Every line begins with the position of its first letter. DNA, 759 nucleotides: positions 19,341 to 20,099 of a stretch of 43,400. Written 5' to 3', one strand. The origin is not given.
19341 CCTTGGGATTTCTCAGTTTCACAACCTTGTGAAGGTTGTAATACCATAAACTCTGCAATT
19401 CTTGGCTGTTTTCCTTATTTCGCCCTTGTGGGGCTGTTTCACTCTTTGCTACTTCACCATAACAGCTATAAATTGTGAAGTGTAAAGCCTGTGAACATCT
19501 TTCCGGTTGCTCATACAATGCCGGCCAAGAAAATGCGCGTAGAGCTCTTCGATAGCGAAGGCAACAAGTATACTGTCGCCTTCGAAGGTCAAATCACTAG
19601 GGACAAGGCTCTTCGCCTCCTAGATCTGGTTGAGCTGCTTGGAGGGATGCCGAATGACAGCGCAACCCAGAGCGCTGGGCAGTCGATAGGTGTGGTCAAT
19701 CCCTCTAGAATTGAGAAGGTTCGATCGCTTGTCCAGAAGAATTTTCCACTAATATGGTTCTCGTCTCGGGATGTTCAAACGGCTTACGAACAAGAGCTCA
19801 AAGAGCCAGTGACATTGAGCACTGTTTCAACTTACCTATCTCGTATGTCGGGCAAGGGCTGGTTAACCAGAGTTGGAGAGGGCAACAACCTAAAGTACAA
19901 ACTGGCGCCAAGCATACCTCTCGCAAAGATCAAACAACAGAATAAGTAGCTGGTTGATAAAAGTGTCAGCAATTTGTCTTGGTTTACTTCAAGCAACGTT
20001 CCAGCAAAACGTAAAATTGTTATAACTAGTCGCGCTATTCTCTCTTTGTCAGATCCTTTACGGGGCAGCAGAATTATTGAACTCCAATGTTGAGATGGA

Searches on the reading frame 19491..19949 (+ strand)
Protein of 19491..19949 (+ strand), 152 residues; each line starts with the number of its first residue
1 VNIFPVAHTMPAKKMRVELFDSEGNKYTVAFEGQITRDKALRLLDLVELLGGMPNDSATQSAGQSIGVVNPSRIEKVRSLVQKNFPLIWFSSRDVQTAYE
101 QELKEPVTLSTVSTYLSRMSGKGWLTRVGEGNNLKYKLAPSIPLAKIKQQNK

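Call 3: search_protein_families(library=pfam, proteins=[window:19491-19949:+], max_evalue=1)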
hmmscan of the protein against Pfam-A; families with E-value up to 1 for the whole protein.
window:19491-19949:+ (152 aa): 4 families
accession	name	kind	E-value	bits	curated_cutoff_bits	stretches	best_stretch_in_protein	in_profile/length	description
PF03965.22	Penicillinase_R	-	0.00011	23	22.6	1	92-137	20-63/115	Penicillinase repressor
PF07848.18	PaaX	-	0.0017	19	24.8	1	110-139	38-67/70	PaaX-like protein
PF13338.12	AbiEi_4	-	0.14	12.7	25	1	114-129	27-42/49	Transcriptional regulator, AbiEi antitoxin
PF07574.19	SMC_Nse1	-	0.19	12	23.3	1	75-138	127-186/194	Nse1 non-SMC component of SMC5-6 complex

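Call 4: search_protein_families(library=ncbifam, proteins=[window:19491-19949:+], max_evalue=1)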
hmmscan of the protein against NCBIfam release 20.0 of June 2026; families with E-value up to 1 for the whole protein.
window:19491-19949:+ (152 aa): 2 families
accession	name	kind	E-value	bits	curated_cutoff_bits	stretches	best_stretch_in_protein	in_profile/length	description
TIGR02698.1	CopY_TcrY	equivalog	0.0099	16.1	121.95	1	100-137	25-64/130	CopY/TcrY family copper transport repressor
TIGR02277.1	PaaX_trns_reg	equivalog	0.18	11.3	264.55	1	111-139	36-64/279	phenylacetic acid degradation operon negative regulatory protein PaaX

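Call 5: search_protein_families(library=padloc, proteins=[window:19491-19949:+], max_evalue=1)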
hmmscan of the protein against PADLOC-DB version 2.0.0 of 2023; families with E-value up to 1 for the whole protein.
window:19491-19949:+ (152 aa): 1 family
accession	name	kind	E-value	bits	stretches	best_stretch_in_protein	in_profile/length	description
PDLC02271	AbiEi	-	0.022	12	1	110-135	38-63/263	AbiEi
